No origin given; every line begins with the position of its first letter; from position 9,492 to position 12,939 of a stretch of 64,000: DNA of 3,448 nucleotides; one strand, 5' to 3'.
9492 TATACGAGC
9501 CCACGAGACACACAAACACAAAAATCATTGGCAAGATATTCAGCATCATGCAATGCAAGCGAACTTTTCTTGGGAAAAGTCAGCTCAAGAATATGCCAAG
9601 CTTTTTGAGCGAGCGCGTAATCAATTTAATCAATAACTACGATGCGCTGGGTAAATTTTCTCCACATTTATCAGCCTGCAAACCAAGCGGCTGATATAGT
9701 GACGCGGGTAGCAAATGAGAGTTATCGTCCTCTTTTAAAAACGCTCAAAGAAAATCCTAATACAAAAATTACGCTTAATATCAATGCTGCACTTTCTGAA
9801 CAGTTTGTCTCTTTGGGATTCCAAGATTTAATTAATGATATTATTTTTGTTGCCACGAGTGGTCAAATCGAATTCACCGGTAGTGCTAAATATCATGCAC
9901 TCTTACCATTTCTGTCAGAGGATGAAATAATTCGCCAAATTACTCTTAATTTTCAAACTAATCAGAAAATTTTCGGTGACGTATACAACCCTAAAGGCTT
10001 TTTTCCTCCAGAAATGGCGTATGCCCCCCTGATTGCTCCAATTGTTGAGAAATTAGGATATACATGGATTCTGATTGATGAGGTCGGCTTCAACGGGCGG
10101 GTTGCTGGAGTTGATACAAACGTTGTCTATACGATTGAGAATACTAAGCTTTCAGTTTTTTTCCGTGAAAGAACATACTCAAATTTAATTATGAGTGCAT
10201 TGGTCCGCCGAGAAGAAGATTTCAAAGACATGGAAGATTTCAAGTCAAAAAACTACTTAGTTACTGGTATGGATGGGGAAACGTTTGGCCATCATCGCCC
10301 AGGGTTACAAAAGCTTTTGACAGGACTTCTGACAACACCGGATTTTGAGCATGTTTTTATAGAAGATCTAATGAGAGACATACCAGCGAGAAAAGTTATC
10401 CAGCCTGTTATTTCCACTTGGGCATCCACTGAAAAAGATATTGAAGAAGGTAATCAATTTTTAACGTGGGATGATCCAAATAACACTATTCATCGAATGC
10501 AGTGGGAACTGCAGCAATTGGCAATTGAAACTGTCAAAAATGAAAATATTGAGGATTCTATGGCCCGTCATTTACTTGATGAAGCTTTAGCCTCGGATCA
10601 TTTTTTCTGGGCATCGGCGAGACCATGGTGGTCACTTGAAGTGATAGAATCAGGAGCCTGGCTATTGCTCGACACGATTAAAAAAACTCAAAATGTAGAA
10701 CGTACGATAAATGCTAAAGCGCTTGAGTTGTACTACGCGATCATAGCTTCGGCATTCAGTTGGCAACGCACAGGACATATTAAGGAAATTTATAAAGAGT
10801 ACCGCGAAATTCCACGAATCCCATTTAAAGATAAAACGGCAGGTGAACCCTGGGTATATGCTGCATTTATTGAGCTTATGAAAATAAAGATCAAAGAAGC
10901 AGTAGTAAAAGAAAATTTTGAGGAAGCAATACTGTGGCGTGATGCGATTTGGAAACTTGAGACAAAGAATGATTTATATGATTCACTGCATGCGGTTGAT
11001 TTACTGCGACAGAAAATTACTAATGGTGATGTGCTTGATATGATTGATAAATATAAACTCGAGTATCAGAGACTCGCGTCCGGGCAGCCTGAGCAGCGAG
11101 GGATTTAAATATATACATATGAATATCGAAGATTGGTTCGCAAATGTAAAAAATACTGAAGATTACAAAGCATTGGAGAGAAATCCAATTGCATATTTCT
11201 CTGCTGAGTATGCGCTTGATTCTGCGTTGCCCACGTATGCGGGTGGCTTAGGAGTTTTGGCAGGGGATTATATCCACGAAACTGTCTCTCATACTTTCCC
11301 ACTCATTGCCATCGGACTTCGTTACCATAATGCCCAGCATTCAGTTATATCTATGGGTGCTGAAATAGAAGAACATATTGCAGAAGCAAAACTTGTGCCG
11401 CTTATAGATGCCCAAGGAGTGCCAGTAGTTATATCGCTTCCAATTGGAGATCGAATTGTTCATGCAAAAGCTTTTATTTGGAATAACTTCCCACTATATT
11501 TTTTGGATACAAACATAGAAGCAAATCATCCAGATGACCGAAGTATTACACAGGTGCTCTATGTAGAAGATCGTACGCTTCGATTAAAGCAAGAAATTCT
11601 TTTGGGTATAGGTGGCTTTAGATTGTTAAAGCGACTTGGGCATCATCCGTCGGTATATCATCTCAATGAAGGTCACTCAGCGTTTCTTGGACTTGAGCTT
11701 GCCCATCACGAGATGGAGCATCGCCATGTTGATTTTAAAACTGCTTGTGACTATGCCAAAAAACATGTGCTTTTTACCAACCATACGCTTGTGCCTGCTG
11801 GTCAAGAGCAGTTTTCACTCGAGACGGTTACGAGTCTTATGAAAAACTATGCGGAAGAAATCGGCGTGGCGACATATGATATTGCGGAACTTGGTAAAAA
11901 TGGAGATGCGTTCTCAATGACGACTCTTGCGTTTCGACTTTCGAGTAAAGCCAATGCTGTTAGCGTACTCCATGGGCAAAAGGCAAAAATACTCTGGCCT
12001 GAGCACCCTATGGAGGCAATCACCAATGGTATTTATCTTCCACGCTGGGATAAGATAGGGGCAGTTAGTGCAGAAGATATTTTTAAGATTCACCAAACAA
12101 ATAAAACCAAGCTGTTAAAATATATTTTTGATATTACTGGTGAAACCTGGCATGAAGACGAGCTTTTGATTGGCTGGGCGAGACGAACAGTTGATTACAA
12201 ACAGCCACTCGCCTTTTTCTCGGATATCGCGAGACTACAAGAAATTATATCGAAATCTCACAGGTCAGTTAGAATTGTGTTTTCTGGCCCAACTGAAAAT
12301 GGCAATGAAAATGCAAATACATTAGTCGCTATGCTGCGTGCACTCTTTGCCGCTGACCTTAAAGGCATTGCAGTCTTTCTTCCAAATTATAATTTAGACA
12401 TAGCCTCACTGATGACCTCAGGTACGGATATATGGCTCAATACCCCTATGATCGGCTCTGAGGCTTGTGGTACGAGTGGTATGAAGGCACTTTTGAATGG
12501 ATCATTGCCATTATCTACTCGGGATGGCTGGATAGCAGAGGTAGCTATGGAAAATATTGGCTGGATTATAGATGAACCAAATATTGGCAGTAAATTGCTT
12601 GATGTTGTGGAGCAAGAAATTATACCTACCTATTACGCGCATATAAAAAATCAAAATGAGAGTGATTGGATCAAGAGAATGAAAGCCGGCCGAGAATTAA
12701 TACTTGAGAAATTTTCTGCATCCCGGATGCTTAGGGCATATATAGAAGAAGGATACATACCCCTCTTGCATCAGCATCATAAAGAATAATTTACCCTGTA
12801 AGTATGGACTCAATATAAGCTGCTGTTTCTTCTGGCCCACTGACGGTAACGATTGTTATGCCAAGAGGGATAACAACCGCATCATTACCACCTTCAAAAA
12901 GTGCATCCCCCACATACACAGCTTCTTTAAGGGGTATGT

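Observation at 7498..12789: Archaeal-type cupin phosphoglucose isomerase embedded in a glycogen gene cluster (cPGI, glgA, GH57 enzyme, glgP)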

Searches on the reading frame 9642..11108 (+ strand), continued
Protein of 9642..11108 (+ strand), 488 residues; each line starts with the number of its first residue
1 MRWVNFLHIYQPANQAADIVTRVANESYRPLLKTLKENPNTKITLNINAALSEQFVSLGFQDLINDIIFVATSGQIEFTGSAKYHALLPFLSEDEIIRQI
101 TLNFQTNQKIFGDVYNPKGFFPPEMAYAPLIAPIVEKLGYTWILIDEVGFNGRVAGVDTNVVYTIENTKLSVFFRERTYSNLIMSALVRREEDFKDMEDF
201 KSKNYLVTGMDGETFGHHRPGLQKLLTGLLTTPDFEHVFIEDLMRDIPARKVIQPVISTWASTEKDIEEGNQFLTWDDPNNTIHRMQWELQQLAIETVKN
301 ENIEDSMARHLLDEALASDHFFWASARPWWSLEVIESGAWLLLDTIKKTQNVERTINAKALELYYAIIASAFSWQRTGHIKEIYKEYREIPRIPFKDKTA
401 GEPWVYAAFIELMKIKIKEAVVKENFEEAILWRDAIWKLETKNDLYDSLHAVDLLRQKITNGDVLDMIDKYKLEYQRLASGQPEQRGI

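Call 68: search_solved_structures(query=A2, max_evalue=0.01, show_alignments=1)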
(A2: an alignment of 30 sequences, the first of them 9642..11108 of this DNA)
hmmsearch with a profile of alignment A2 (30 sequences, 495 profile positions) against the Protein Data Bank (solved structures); distinct sequences matched with E-value up to 0.01: 7.
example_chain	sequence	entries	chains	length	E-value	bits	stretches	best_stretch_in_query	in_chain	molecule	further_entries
1k1w_A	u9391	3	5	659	1.7e-14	56.7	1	7-219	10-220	4-ALPHA-GLUCANOTRANSFERASE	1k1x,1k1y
3n8t_A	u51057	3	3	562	1.7e-11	46.8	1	61-130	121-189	alpha-amylase, GH57 family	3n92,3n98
2b5d_X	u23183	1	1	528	3.5e-11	45.8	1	62-188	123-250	alpha-Amylase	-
7e1y_A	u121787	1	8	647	2.2e-10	43.2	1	62-183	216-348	Glycoside hydrolase, family 57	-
5wu7_A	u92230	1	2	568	6.9e-07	31.6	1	62-129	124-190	Uncharacterized protein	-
1ufa_A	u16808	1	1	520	1.6e-05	27.1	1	61-130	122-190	TT1467 protein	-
3p0b_A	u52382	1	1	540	1.8e-05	27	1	61-130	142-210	TT1467 protein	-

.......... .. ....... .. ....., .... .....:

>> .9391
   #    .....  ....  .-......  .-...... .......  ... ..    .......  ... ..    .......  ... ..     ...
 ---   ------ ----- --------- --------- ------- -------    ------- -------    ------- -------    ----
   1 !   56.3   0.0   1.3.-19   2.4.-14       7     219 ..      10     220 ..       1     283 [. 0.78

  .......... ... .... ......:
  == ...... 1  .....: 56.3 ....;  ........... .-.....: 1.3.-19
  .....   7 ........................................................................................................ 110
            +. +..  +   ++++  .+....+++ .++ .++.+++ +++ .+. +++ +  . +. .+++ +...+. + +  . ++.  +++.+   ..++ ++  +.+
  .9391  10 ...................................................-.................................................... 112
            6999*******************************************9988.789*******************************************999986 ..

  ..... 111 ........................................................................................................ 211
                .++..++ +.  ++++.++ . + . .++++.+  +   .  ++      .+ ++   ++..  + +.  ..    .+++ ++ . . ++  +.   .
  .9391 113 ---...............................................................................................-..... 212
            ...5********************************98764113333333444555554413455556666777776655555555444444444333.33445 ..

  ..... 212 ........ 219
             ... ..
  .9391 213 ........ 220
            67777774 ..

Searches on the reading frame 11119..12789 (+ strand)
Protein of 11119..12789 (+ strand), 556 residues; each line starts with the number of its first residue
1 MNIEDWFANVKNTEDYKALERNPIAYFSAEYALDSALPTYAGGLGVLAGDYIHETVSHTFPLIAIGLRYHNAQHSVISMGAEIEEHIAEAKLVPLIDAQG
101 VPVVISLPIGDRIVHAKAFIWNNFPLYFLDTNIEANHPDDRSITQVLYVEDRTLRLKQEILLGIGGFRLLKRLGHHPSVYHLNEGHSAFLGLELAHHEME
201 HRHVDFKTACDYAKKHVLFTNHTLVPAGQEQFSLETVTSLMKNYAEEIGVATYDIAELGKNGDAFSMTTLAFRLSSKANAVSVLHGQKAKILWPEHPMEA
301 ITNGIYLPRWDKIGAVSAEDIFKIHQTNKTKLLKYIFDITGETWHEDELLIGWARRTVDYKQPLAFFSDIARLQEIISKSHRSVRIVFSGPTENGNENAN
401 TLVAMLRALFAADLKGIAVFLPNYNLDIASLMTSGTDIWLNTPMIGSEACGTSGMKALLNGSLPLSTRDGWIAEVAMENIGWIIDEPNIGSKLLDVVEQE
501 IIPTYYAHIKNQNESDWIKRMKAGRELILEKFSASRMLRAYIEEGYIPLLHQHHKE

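Call 3: search_protein_families(library=pfam, proteins=[window:11119-12789:+], max_evalue=0.01)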
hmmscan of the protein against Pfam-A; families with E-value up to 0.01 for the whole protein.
window:11119-12789:+ (556 aa): 1 family
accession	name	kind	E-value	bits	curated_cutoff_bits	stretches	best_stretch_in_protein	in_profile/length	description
PF00343.26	Phosphorylase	-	6e-23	81.5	27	2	319-476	417-585/713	Carbohydrate phosphorylase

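Call 4: search_protein_families(library=ncbifam, proteins=[window:11119-12789:+], max_evalue=0.01)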
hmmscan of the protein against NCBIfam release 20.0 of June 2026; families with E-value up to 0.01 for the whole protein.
window:11119-12789:+ (556 aa): 8 families
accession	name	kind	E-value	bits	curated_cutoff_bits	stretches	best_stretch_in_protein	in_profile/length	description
TIGR02094.1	more_P_ylases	subfamily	1.7e-129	433.3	191.7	2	24-325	1-319/600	alpha-glucan family phosphorylase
NF041129.1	maldex_phorlase_Thcocales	equivalog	4.1e-101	339.5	1500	2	22-310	97-402/816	maltodextrin phosphorylase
TIGR02093.1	P_ylase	subfamily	2.2e-21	75.7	552.9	2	319-476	508-676/804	glycogen/starch/alpha-glucan family phosphorylase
NF011561.0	PRK14985.1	equivalog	1.9e-11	42.9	1273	1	323-477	505-670/800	maltodextrin phosphorylase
NF011562.0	PRK14986.1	equivalog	1.3e-09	36.7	1546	1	418-475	624-681/815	glycogen phosphorylase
NF010698.0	PRK14098.1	equivalog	0.00019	20.2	754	1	150-477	115-421/489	starch synthase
NF001900.0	PRK00654.1-3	equivalog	0.00028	19.5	509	1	297-474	220-384/481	glycogen synthase GlgA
TIGR02095.1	glgA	subfamily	0.00029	19.6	328.45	1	146-474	98-405/477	glycogen/starch synthase, ADP-glucose type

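Call 24: search_solved_structures(query=window:11119-12789:+, max_evalue=0.001, show_alignments=0)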
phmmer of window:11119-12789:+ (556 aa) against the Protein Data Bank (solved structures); distinct sequences matched with E-value up to 0.001: 48.
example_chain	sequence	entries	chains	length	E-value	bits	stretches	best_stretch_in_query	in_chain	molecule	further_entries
20yr_A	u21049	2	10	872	1.8e-71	244.6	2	19-311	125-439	Alpha-glucan family phosphorylase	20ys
9l6i_A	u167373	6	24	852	2.9e-71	244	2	19-311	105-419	Alpha-glucan family phosphorylase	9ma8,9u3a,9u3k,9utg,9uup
4l22_A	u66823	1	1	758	2.2e-12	49.6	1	319-476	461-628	Phosphorylase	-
4bqe_A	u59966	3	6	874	9.1e-12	47.6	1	328-477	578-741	ALPHA-GLUCAN PHOSPHORYLASE 2,4-GLUCAN PHOSPHORYLASE | ALPHA-GLUCAN PHOSPHORYLASE 2, CYTOSOLIC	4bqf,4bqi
5lr8_A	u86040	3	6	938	2.3e-10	42.9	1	326-477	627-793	Alpha-1,4 glucan phosphorylase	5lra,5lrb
8r48_A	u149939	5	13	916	4.5e-10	42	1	418-477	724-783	Alpha-1,4 glucan phosphorylase L-1 isozyme, chloroplastic/amyloplastic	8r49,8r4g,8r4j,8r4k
9wvu_AAA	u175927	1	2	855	3.7e-09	39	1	417-479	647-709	Alpha-1,4 glucan phosphorylase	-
9lpw_B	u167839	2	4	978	4.8e-09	38.6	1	418-477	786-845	Alpha-1,4 glucan phosphorylase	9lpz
9m80_A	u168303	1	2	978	6e-09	38.3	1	418-477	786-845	Alpha-1,4 glucan phosphorylase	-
3ceh_A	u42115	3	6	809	7.7e-09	37.9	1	417-478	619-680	Glycogen phosphorylase, liver form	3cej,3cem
8ems_B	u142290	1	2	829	8.3e-09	37.8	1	417-478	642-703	Glycogen phosphorylase, liver form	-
1xoi_A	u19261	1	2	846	8.7e-09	37.7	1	417-478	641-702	Glycogen phosphorylase, liver form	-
1fa9_A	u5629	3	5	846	8.8e-09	37.7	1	417-478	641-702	GLYCOGEN PHOSPHORYLASE, LIVER FORM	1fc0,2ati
1em6_A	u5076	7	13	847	8.8e-09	37.7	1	417-478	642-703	LIVER GLYCOGEN PHOSPHORYLASE | Glycogen phosphorylase, liver form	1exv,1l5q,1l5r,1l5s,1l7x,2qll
3dd1_A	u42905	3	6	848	8.8e-09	37.7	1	417-478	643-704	Glycogen phosphorylase, liver form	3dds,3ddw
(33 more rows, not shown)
